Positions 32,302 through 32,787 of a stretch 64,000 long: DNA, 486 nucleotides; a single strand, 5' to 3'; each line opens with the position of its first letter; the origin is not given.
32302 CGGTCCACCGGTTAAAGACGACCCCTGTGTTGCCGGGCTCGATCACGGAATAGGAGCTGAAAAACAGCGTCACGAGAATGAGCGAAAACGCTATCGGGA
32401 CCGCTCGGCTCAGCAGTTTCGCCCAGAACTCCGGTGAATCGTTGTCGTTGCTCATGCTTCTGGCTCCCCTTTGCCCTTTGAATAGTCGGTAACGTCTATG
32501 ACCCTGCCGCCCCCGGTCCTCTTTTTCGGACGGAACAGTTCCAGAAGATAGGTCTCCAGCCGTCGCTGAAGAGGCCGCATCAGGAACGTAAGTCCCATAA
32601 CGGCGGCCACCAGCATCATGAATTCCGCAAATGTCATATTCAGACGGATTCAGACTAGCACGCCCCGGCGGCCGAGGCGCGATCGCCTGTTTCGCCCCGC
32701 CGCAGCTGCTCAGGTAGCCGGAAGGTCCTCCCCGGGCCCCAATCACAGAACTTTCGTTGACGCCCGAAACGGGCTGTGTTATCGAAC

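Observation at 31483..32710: SPFH/small-membrane-protein cassette flanked by 34-bp perfect direct repeats duplicating a gene 3' end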

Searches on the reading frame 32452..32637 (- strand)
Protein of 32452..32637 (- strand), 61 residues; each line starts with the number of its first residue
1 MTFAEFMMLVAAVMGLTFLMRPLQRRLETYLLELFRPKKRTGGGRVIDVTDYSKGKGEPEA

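Call 4: search_protein_families(library=pfam, proteins=[window:32452-32637:-], max_evalue=0.01)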
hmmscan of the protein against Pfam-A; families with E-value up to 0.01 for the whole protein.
window:32452-32637:- (61 aa): 0 families

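Call 59: search_protein_families(library=padloc, proteins=[window:32455-32637:-], max_evalue=0.01)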
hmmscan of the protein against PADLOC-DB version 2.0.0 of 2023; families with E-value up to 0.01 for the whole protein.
window:32455-32637:- (61 aa): 0 families

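Call 60: search_protein_families(library=ncbifam, proteins=[window:32455-32637:-], max_evalue=0.01)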
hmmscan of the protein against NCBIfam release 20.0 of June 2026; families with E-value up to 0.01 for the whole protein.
window:32455-32637:- (61 aa): 0 families
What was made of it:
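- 32452..32637 (-): 61-aa single-pass membrane protein, the conserved partner of this SPFH clade. Its stop overlaps the SPFH start (ATGA). No Pfam, NCBIfam or PADLOC hit (calls 4, 59, 60).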

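Call 79: search_protein_representatives(protein=window:32455-32637:-)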
Query: 61 residues. Proteins with E-value up to 0.001 (for the whole library): 36; up to 1e-10: 2; up to 1e-30: 0. The best 36 are listed.
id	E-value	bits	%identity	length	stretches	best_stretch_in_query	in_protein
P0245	9.0e-28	110.7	92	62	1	1-61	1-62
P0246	9.6e-12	60.5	56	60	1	1-57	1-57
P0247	2.5e-09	53.0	53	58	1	1-59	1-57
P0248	2.6e-08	49.8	50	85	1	1-56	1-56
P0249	4.2e-08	49.1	52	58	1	1-54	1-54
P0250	5.3e-08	48.8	48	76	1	1-55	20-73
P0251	1.3e-07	47.6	50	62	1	1-55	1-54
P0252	1.9e-07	47.1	48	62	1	1-58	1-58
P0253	3.2e-07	46.4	47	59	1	1-55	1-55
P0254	6.0e-07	45.5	46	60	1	1-59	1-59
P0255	7.6e-07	45.2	47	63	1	1-58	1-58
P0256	8.1e-07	45.1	42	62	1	1-55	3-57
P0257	1.5e-06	44.3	49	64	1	4-56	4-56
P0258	3.0e-06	43.4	46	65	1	1-57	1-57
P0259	3.4e-06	43.2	46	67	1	1-54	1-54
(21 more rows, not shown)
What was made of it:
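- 32452..32637 (-): 36 representative clusters in 1.84 billion proteins (call 79).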
